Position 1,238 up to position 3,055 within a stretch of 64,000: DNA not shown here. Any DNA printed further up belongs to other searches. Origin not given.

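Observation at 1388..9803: Tandemly duplicated two-gene GT-C module (ArnT-like + PTPS/YfhO-like), each pair ATGA-coupled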

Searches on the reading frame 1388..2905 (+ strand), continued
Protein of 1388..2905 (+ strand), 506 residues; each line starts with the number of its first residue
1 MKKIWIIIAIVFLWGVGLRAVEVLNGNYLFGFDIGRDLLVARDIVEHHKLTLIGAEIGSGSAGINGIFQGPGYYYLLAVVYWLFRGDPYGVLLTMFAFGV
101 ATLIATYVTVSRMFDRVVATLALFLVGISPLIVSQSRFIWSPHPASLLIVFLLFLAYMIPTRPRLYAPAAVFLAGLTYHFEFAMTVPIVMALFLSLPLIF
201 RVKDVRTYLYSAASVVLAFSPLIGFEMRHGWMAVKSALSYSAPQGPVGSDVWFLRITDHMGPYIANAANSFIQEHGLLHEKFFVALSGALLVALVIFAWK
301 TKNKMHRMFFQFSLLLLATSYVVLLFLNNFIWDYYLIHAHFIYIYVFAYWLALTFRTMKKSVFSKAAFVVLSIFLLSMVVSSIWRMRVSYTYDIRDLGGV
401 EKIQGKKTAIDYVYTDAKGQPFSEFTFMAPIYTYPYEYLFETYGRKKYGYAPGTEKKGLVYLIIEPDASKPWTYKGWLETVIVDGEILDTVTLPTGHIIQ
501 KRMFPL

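Call 47: fold_search(model_id=the predicted structure, library=pdb)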
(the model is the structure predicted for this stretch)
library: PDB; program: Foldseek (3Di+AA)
matches with E <= 10: 359; with E <= 0.001: 19
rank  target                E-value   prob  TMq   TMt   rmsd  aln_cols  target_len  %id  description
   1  8b6l_I                2.2e-06  1.00  0.51  0.39  12.5       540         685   12  Subtomogram average of the human Sec61-TRAP-OSTA-translocon (released 2022-12-07)
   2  8pn9_A                4.0e-06  1.00  0.50  0.41  12.0       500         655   13  Structure of human oligosaccharyltransferase OST-A complex bound to NGI-1 (released 2024-05-08)
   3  9n9j_I                4.0e-06  1.00  0.51  0.39  11.3       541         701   13  Structure of a GRP94 folding intermediate engaged with a CCDC134- and FKBP11-bound secretory translocon (released 2025-11-19)
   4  6s7o_A                8.8e-06  1.00  0.51  0.41  11.2       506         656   11  Cryo-EM structure of human oligosaccharyltransferase complex OST-A (released 2019-12-18)
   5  8agc_A                1.1e-05  1.00  0.53  0.41  10.4       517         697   14  Structure of yeast oligosaccharylransferase complex with lipid-linked oligosaccharide and non-acceptor peptide bound (released 2022-12-07)
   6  7e9s_A                1.6e-05  1.00  0.51  0.33  14.2       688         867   15  Archaeal oligosaccharyltransferase AglB from Archaeoglobus fulgidus in complex with an inhibitory peptide and a dolich (released 2021-09-08)
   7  5ezm                  2.2e-05  1.00  0.47  0.45  14.1       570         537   13  Crystal Structure of ArnT from Cupriavidus metallidurans in the apo state (released 2016-02-17)
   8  5f15                  2.4e-05  1.00  0.46  0.43  13.7       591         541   11  Crystal Structure of ArnT from Cupriavidus metallidurans bound to Undecaprenyl phosphate (released 2016-02-17)
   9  6c26_A                2.8e-05  1.00  0.51  0.41  11.6       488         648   13  The Cryo-EM structure of a eukaryotic oligosaccharyl transferase complex (released 2018-01-31)
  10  6ftg_5                3.0e-05  1.00  0.51  0.41  12.7       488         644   13  Subtomogram average of OST-containing ribosome-translocon complexes from canine rough microsomal membranes (released 2018-03-21)
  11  3waj                  4.5e-05  1.00  0.49  0.33  13.7       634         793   14  Crystal structure of the Archaeoglobus fulgidus oligosaccharyltransferase (O29867_ARCFU) complex with Zn and sulfate (released 2013-10-30)
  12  9s6t_A                9.5e-05  1.00  0.55  0.58   9.2       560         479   11  Ternary cryo-EM structure of chicken ALG12 with Dol25-PP-GlcNAc2Man7, Dol25-P-Man, and Fab (released 2026-03-18)
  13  8age_A                1.0e-04  1.00  0.51  0.42  11.0       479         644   15  Structure of yeast oligosaccharylransferase complex with acceptor peptide bound (released 2022-12-07)
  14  3wak                  1.0e-04  1.00  0.44  0.28  13.1       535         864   13  Crystal structure of the Archaeoglobus fulgidus oligosaccharyltransferase (O29867_ARCFU) in the apo form (released 2013-10-30)
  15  5gmy_A                1.0e-04  1.00  0.44  0.28  14.2       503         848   15  Crystal structure of the Archaeoglobus fulgidus oligosaccharyltransferase (O29867_ARCFU) tethered with an acceptor pep (released 2017-02-01)
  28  6p25_B                8.9e-02  1.00  0.34  0.25   5.1       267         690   12  Structure of S. cerevisiae protein O-mannosyltransferase Pmt1-Pmt2 complex bound to the sugar donor and a peptide acce (released 2019-07-10)
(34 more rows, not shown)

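Call 52: search_protein_families(library=pfam, proteins=[L008:15598-16722:+, L009:18482-20089:+, L029:14897-16723:+, L030:12449-13168:+, L003:18914-20374:+, L003:13979-14464:+], max_evalue=0.01)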
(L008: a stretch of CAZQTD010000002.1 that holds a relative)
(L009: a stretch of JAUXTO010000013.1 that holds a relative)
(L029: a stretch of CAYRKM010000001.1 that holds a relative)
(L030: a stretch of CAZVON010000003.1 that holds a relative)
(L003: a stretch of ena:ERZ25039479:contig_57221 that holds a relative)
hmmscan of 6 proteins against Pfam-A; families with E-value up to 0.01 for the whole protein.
L008:15598-16722:+ (375 aa): 0 families

L009:18482-20089:+ (536 aa): 1 family
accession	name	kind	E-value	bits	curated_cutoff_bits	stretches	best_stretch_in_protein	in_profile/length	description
PF10034.15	Dpy19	-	0.0091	14.6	27.2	0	377-462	467-551/653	Q-cell neuroblast polarisation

L029:14897-16723:+ (609 aa): 0 families

L030:12449-13168:+ (240 aa): 1 family
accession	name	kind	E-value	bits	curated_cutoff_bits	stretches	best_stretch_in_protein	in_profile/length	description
PF10034.15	Dpy19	-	1.3e-10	40.5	27.2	1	72-207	456-591/653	Q-cell neuroblast polarisation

L003:18914-20374:+ (487 aa): 1 family
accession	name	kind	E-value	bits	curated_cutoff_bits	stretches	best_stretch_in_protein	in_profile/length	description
PF13231.12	PMT_2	-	0.00061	20.5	26.1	1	70-221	7-158/160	Dolichyl-phosphate-mannose-protein mannosyltransferase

L003:13979-14464:+ (162 aa): 1 family
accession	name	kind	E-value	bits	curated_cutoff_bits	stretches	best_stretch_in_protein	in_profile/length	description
PF18915.5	DUF5667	-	0.00011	23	27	1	17-124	3-97/99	Domain of unknown function (DUF5667)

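Call 61: search_protein_representatives(alignment_id=A2)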
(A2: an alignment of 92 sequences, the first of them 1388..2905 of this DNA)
Query: 92 sequences, 491 profile positions. Proteins with E-value up to 0.001 (for the whole library): 18092; up to 1e-10: 6513; up to 1e-30: 1985. The best 150 are listed.
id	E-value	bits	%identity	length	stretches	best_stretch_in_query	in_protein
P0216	2.4e-177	607.2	-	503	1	5-490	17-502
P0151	4.5e-175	599.7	-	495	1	1-490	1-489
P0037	1.1e-173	595.1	-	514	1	5-490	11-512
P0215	6.3e-170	582.7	-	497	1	7-490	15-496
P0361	2.9e-165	567.4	-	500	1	5-490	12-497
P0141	1.3e-164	565.2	-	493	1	1-489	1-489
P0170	3.9e-160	550.4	-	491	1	1-490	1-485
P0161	2.7e-157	541.1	-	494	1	1-489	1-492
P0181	2.7e-154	531.2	-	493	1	1-490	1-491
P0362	2.1e-151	521.6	-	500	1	5-489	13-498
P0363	4.1e-150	517.4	-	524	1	2-490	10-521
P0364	9.0e-149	513.0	-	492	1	8-490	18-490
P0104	1.6e-148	512.2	-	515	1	7-490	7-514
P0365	2.5e-148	511.5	-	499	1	4-490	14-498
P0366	5.8e-148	510.3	-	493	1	8-485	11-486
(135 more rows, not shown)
